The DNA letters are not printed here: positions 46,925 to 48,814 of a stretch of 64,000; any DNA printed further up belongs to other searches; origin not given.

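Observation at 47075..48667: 530-aa protein made of six tandem LuxR/GerE HTH modules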

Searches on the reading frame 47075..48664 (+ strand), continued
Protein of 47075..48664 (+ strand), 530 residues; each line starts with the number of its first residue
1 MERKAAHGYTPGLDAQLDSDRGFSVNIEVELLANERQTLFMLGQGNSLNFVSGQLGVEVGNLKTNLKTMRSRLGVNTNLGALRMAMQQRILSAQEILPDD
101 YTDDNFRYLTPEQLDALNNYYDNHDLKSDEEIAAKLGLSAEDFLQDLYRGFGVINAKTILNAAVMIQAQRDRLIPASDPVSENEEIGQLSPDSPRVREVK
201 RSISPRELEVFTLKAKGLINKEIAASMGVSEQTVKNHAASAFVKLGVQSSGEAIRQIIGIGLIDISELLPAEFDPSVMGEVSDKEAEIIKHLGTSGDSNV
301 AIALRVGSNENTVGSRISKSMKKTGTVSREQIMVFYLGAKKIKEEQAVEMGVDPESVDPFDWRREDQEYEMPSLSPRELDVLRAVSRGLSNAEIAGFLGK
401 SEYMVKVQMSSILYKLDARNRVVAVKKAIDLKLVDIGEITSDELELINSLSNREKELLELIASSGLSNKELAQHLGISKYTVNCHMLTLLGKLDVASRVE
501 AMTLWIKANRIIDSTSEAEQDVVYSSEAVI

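Call 33: find_homologous_proteins(query=A1, max_evalue=1e-8)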
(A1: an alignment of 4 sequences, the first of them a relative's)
Query A1 (4 sequences) (530 aa, profile of the alignment): 264 proteins with E <= 1e-8 among 8000 candidates; the best 120 are listed.
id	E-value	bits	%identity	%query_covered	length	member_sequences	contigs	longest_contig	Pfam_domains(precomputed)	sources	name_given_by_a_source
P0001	1.3e-239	815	100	100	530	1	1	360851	PF13412.13,PF08279.19,PF13384.13,PF13936.13,PF04967.19,PF07638.18,PF00196.26,PF21212.4,PF04545.23,PF13404.13,PF08281.19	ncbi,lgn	-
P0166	1.6e-16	78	30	24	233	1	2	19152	PF00196.26,PF04545.23,PF08281.19,PF04539.23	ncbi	-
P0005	7.7e-14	69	35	17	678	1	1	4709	PF25873.1,PF13384.13,PF13936.13,PF00196.26,PF08281.19,PF00072.31,PF13191.13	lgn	-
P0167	1.2e-13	68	45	13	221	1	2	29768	PF00196.26,PF04545.23,PF08281.19,PF00072.31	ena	-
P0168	1.2e-13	68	46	12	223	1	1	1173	PF13384.13,PF00196.26,PF04545.23,PF08281.19,PF00072.31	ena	-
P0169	2.0e-13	68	48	12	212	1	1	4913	PF00196.26,PF08281.19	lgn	-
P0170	2.0e-13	68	41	14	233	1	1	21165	PF00196.26,PF04545.23,PF08281.19,PF00072.31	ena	-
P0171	2.5e-13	67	49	13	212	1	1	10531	PF00196.26,PF08281.19,PF00072.31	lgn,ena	-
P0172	3.0e-13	67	44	18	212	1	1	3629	PF00196.26,PF04545.23,PF08281.19,PF00072.31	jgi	jgi:RNA polymerase sigma factor (sigma-70 family)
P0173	5.7e-13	66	52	12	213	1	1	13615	PF00196.26,PF04545.23,PF08281.19,PF00072.31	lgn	-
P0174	5.7e-13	66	52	12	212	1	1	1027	PF00196.26,PF04545.23,PF08281.19,PF00072.31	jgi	jgi:DNA-binding NarL/FixJ family response regulator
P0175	6.8e-13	66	42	18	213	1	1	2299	PF00196.26,PF08281.19,PF00072.31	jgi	jgi:DNA-binding NarL/FixJ family response regulator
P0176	7.6e-13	66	55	12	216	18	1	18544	PF00196.26,PF08281.19,PF00072.31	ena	-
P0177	7.9e-13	66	45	12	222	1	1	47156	PF13384.13,PF00196.26,PF04545.23,PF08281.19,PF00072.31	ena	-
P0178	8.7e-13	66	43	15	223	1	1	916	PF00196.26,PF04545.23,PF08281.19,PF00072.31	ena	-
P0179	1.2e-12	65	48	12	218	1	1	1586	PF13412.13,PF13384.13,PF13518.13,PF00196.26,PF04545.23,PF08281.19,PF00072.31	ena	-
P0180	1.2e-12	65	48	12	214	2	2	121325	PF00196.26,PF08281.19,PF00072.31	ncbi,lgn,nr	ncbi:MAG: DNA-binding response regulator [Chloroflexota bacterium]|nr:MAG: DNA-binding response regu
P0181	1.2e-12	65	41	14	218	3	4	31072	PF00196.26,PF08281.19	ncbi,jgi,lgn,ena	jgi:two-component system nitrate/nitrite response regulator NarL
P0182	1.2e-12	65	51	12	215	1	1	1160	PF00196.26,PF00072.31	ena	-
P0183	1.2e-12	65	34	23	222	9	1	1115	PF00196.26,PF04545.23,PF08281.19,PF00072.31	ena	-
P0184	1.4e-12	65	43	12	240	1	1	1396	PF00196.26,PF04545.23,PF08281.19,PF00072.31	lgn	-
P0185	1.5e-12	65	45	12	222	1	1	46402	PF13384.13,PF00196.26,PF04545.23,PF08281.19,PF00072.31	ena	-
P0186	1.8e-12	64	52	11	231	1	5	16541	PF13384.13,PF00196.26,PF04545.23,PF08281.19,PF00072.31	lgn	-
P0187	1.8e-12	64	46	12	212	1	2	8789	PF00196.26,PF08281.19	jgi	jgi:NarL family two-component system response regulator YdfI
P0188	2.2e-12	64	45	12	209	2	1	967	PF13384.13,PF00196.26,PF08281.19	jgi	-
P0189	2.6e-12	64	46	12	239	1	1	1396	PF00196.26,PF04545.23,PF08281.19,PF00072.31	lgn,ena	-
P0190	2.8e-12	64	49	12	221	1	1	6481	PF00196.26,PF08281.19,PF00072.31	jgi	jgi:DNA-binding NarL/FixJ family response regulator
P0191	3.4e-12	64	46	12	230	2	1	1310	PF13384.13,PF00196.26,PF04545.23,PF08281.19,PF00072.31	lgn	-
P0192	4.0e-12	63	42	12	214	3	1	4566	PF00196.26,PF08281.19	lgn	-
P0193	4.1e-12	63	42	17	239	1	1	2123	PF13384.13,PF00196.26,PF08281.19,PF00072.31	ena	-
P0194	4.2e-12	63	50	12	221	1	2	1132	PF00196.26,PF08281.19,PF00072.31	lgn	-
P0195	5.0e-12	63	37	24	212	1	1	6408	PF00196.26,PF00072.31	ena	-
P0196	5.1e-12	63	43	13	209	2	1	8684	PF00196.26,PF08281.19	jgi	jgi:DNA-binding NarL/FixJ family response regulator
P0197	5.4e-12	63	45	12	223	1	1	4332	PF00196.26,PF08281.19,PF00072.31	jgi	jgi:DNA-binding NarL/FixJ family response regulator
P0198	7.1e-12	63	43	14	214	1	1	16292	PF13384.13,PF00196.26,PF08281.19,PF00072.31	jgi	jgi:DNA-binding NarL/FixJ family response regulator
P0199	7.1e-12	63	44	12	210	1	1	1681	PF00196.26,PF08281.19,PF00072.31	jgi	jgi:DNA-binding NarL/FixJ family response regulator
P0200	8.6e-12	62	34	24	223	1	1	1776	PF00196.26,PF08281.19,PF00072.31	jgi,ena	-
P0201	8.7e-12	62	34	24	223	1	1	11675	PF00196.26,PF08281.19,PF00072.31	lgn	-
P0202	8.7e-12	62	34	24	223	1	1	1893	PF00196.26,PF08281.19,PF00072.31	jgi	-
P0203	9.1e-12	62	49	12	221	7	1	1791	PF00196.26,PF08281.19,PF00072.31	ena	-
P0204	9.7e-12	62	35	24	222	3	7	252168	PF00196.26,PF08281.19,PF00072.31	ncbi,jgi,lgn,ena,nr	ncbi:MAG TPA: DNA-binding response regulator [Elusimicrobia bacterium]|nr:DNA-binding response regul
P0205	1.0e-11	62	42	15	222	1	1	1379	PF00196.26,PF04545.23,PF08281.19,PF00072.31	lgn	-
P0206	1.1e-11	62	48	12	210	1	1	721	PF13384.13,PF00196.26,PF08281.19,PF00072.31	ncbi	-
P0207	1.2e-11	62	34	24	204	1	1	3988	PF00196.26,PF08281.19,PF00072.31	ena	-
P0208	1.2e-11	62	34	24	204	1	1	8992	PF00196.26,PF08281.19,PF00072.31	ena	-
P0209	1.2e-11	62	45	14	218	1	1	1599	PF13384.13,PF00196.26,PF08281.19,PF00072.31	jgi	jgi:DNA-binding NarL/FixJ family response regulator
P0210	1.3e-11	62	51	12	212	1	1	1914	PF13384.13,PF00196.26,PF08281.19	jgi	jgi:DNA-binding NarL/FixJ family response regulator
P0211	1.5e-11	61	34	24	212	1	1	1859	PF05331.18,PF00196.26,PF04545.23,PF08281.19,PF00072.31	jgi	jgi:DNA-binding NarL/FixJ family response regulator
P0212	1.6e-11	61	48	12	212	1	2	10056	PF13384.13,PF00196.26,PF08281.19,PF00072.31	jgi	jgi:DNA-binding NarL/FixJ family response regulator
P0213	1.8e-11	61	51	12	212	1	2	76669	PF13384.13,PF00196.26,PF08281.19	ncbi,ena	-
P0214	1.9e-11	61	49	12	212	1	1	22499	PF13384.13,PF00196.26,PF08281.19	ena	-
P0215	2.2e-11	61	52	12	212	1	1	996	PF13384.13,PF00196.26,PF08281.19,PF00072.31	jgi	jgi:DNA-binding NarL/FixJ family response regulator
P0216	2.2e-11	61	49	13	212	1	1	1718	PF13384.13,PF00196.26,PF08281.19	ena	-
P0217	2.4e-11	61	45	12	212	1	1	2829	PF13384.13,PF00196.26,PF08281.19,PF00072.31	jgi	jgi:DNA-binding NarL/FixJ family response regulator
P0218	2.6e-11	61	47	12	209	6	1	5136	PF13384.13,PF00196.26,PF08281.19,PF00072.31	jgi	jgi:DNA-binding NarL/FixJ family response regulator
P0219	2.7e-11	61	47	14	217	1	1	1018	PF00196.26,PF08281.19,PF00072.31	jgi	-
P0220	2.7e-11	61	47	14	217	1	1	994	PF00196.26,PF08281.19,PF00072.31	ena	-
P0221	2.7e-11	61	47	14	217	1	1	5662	PF00196.26,PF08281.19,PF00072.31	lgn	-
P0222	2.7e-11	61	46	13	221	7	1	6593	PF00196.26,PF08281.19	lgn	-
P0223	2.8e-11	61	34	24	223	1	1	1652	PF00196.26,PF08281.19,PF00072.31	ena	-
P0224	3.5e-11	60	33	24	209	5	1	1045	PF00196.26,PF08281.19,PF00072.31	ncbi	-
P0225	3.9e-11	60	52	12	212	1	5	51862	PF13384.13,PF00196.26,PF08281.19,PF00072.31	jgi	jgi:NarL family two-component system response regulator YdfI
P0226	4.0e-11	60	49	14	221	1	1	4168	PF00196.26,PF00072.31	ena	-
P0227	4.3e-11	60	39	14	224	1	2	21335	PF00196.26,PF04545.23,PF08281.19,PF00072.31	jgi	jgi:DNA-binding NarL/FixJ family response regulator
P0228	4.6e-11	60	47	12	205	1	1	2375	PF00196.26,PF00072.31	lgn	-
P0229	5.0e-11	60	44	16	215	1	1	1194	PF00196.26,PF08281.19,PF00072.31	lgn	-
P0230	5.0e-11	60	51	12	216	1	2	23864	PF13384.13,PF00196.26,PF08281.19,PF00072.31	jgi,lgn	jgi:DNA-binding NarL/FixJ family response regulator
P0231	5.4e-11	60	48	13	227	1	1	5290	PF00196.26,PF08281.19,PF00072.31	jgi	jgi:two-component system, NarL family, response regulator LiaR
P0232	5.7e-11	60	45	14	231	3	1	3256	PF13384.13,PF00196.26,PF08281.19,PF00072.31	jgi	jgi:DNA-binding NarL/FixJ family response regulator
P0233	5.8e-11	59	43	12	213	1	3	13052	PF00196.26,PF00072.31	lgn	-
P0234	6.7e-11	59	52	12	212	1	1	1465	PF13384.13,PF00196.26,PF08281.19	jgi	jgi:DNA-binding NarL/FixJ family response regulator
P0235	7.0e-11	59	51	12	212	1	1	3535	PF13384.13,PF00196.26,PF08281.19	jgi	-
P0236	7.1e-11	59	48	12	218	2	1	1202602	PF00196.26,PF00072.31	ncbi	ncbi:MAG: response regulator [Bacillota bacterium]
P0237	7.4e-11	59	37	17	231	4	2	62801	PF00196.26,PF00072.31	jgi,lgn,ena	-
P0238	7.7e-11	59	51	10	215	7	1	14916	PF00196.26,PF00072.31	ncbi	-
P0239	9.0e-11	59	51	9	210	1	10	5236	PF00196.26,PF08281.19,PF00072.31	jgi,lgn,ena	jgi:DNA-binding NarL/FixJ family response regulator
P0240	1.0e-10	59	47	13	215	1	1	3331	PF13384.13,PF00196.26,PF08281.19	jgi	jgi:two-component system, NarL family, response regulator YdfI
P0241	1.0e-10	59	35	24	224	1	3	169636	PF00196.26,PF08281.19,PF00072.31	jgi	jgi:DNA-binding NarL/FixJ family response regulator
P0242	1.1e-10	59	51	12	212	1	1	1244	PF13384.13,PF00196.26,PF08281.19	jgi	jgi:NarL family two-component system response regulator YdfI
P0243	1.1e-10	59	35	24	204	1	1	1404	PF00196.26,PF08281.19,PF00072.31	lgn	-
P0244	1.2e-10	59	51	12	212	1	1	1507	PF13384.13,PF00196.26,PF08281.19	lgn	-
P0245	1.3e-10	58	51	12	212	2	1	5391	PF13384.13,PF00196.26,PF08281.19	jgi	jgi:DNA-binding NarL/FixJ family response regulator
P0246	1.3e-10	58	36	22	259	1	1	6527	PF00196.26,PF00072.31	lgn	-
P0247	1.3e-10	58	45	12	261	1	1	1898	PF17874.8,PF00196.26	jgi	jgi:LuxR family maltose regulon positive regulatory protein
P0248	1.6e-10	58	48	10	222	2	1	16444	PF00196.26,PF04545.23,PF08281.19,PF00072.31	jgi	jgi:DNA-binding NarL/FixJ family response regulator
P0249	1.6e-10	58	51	12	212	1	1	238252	PF13384.13,PF00196.26,PF08281.19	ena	-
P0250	1.7e-10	58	48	14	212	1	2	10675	PF00196.26,PF08281.19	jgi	-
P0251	1.8e-10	58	52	11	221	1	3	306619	PF00196.26,PF00072.31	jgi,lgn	jgi:DNA-binding NarL/FixJ family response regulator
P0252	1.9e-10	58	45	12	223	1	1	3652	PF00196.26,PF08281.19,PF00072.31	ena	-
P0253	1.9e-10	58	42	13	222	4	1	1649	PF00196.26,PF04545.23,PF08281.19,PF00072.31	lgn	-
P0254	2.0e-10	58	45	12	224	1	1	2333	PF00196.26,PF08281.19,PF00072.31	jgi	jgi:DNA-binding NarL/FixJ family response regulator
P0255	2.1e-10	58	32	24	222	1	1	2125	PF00196.26,PF04545.23,PF08281.19,PF00072.31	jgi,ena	-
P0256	2.1e-10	58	46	13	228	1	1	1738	PF17874.8,PF00196.26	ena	-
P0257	2.3e-10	58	49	12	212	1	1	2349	PF13384.13,PF00196.26,PF08281.19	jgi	jgi:NarL family two-component system response regulator YdfI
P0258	2.4e-10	57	48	10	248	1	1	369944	PF00196.26,PF08281.19,PF00072.31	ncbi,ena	-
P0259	2.5e-10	57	32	24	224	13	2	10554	PF00196.26,PF08281.19,PF00072.31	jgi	jgi:DNA-binding NarL/FixJ family response regulator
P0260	2.7e-10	57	44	15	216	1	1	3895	PF00196.26,PF00072.31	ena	-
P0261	2.9e-10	57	51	14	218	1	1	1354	PF00196.26,PF00072.31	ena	-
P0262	2.9e-10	57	49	12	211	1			PF00196.26,PF00072.31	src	-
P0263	3.0e-10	57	44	12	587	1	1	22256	PF13185.13,PF00196.26,PF08281.19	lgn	-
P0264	3.1e-10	57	42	14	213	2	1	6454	PF00196.26,PF00072.31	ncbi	-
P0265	3.2e-10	57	51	12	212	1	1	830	PF13384.13,PF00196.26,PF08281.19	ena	-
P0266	3.2e-10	57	53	11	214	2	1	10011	PF00196.26,PF00072.31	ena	-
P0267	3.3e-10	57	35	24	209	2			PF00196.26,PF08281.19,PF00072.31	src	-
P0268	3.3e-10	57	44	12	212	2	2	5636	PF13384.13,PF00196.26,PF08281.19,PF00072.31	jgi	jgi:DNA-binding NarL/FixJ family response regulator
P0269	3.6e-10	57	47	12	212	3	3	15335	PF00196.26,PF00072.31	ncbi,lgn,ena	-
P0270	3.7e-10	57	47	14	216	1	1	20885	PF00196.26,PF00072.31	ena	-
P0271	4.0e-10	57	34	24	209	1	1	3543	PF00196.26,PF08281.19,PF00072.31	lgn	-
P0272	4.1e-10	57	43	13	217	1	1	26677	PF00196.26,PF00072.31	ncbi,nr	ncbi:MAG: response regulator transcription factor [Chloroflexales bacterium]|nr:response regulator t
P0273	4.3e-10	57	52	12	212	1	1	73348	PF13384.13,PF00196.26,PF08281.19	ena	-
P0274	4.3e-10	57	52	12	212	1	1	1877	PF13384.13,PF00196.26,PF08281.19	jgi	jgi:two-component system, NarL family, response regulator YdfI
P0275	4.4e-10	57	48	11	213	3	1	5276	PF00196.26,PF08281.19,PF00072.31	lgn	-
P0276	4.5e-10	57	48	9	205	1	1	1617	PF13384.13,PF00196.26,PF08281.19,PF00072.31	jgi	jgi:DNA-binding NarL/FixJ family response regulator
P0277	4.6e-10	57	48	12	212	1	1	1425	PF13384.13,PF00196.26,PF08281.19,PF00072.31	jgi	jgi:two-component system, NarL family, response regulator YdfI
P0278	5.2e-10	56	52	12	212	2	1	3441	PF13384.13,PF00196.26,PF08281.19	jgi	jgi:DNA-binding NarL/FixJ family response regulator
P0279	5.2e-10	56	41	13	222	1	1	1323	PF13384.13,PF00196.26,PF04545.23,PF08281.19,PF00072.31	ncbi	-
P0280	5.3e-10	56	41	13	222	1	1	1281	PF13384.13,PF00196.26,PF04545.23,PF08281.19,PF00072.31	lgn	-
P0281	5.8e-10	56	47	13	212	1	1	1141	PF13384.13,PF00196.26,PF08281.19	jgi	jgi:two-component system, NarL family, response regulator YdfI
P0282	5.8e-10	56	42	13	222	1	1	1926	PF13384.13,PF00196.26,PF04545.23,PF08281.19,PF00072.31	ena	-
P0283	6.2e-10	56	38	16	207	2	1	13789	PF13384.13,PF00196.26,PF08281.19,PF00072.31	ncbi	-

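Call 38: find_related_loci(query=A1, collection=genome_contigs, flank=6000)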
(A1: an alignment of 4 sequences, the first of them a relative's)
Query A1 (530 aa) in genome_contigs; peptide patterns used: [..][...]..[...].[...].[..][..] (x = any residue, [..] = any of these).
600 stretches matched a pattern (row limit reached: there are more); 485 encode a relative of the query (tblastn E <= 1e-3); the best 80 are kept; 80 distinct loci.
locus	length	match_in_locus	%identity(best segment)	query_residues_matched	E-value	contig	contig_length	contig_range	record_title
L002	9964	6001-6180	58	203-508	1e-11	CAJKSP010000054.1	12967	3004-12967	MAG TPA_asm: uncultured Sutterella sp. isolate ERR1430431-bin.4 genome assembly, contig: NODE_3724_length_12967_cov_7.33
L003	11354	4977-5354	31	117-438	3e-11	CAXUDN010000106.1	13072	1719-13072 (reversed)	MAG TPA_asm: uncultured Acidobacteriaceae bacterium isolate private_T1916_metawrap_bin.1 genome assembly, contig: privat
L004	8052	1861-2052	47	203-266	3e-11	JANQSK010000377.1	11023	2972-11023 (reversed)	MAG: Anaerolineae bacterium isolate IP29b_bin.94 k99_565533, whole genome shotgun sequence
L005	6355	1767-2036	41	179-502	3e-11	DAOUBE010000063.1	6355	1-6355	MAG TPA_asm: Dehalococcoidia bacterium isolate H68_708 k101_20301, whole genome shotgun sequence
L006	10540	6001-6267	41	176-503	7e-11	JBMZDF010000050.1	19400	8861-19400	MAG: Candidatus Promineifilaceae bacterium isolate ME_XS_2203_1_bin_44 ME_XS_2203_1_bin_44_51, whole genome shotgun sequ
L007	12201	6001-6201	50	202-500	7e-11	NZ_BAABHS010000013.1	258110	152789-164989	Yinghuangia aomiensis strain JCM 17986 sequence013, whole genome shotgun sequence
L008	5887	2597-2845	45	188-507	7e-11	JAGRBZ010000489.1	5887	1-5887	MAG: Anaerolineae bacterium isolate HKST-UBA12 NODE_490_length_5887_cov_8.203442, whole genome shotgun sequence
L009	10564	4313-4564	54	202-424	1e-10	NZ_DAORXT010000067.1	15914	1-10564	MAG: Acetivibrio sp. isolate AMR_MDS_1980 NODE_2992_length_15914_cov_11.678920, whole genome shotgun sequence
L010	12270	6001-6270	41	173-513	4e-10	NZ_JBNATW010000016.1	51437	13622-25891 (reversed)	MAG: Thermovenabulum sp. isolate Kamch4342-3A-MB-03 bin7.fa-16, whole genome shotgun sequence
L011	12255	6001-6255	40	188-502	4e-10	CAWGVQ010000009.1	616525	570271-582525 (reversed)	MAG: uncultured Chloroflexia bacterium isolate MFD02579.bin.2.68 genome assembly, contig: contig_15836, whole genome sho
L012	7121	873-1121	42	188-501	5e-10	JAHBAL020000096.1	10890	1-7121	MAG: Anaerolineae bacterium isolate AQU-02 c_000000065645, whole genome shotgun sequence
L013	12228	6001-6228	53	203-504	9e-10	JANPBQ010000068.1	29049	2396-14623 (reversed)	MAG: Betaproteobacteria bacterium isolate VAR_78_metabat_634 VAR_78_k141_1182719, whole genome shotgun sequence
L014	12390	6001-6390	35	138-507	9e-10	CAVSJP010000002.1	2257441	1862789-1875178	MAG: uncultured Chloroflexia bacterium isolate MFD01721.bin.1.301 genome assembly, contig: contig_1485, whole genome sho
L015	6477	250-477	53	203-504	1e-9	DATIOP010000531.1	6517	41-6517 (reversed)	MAG TPA_asm: Gemmatimonadales bacterium isolate SMAG_U15827 k141_714907, whole genome shotgun sequence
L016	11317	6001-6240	47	199-501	2e-9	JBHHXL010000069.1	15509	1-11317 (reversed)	MAG: Anaerolineae bacterium isolate D_1_bin.6 NODE_1343_length_15509_cov_23.436457, whole genome shotgun sequence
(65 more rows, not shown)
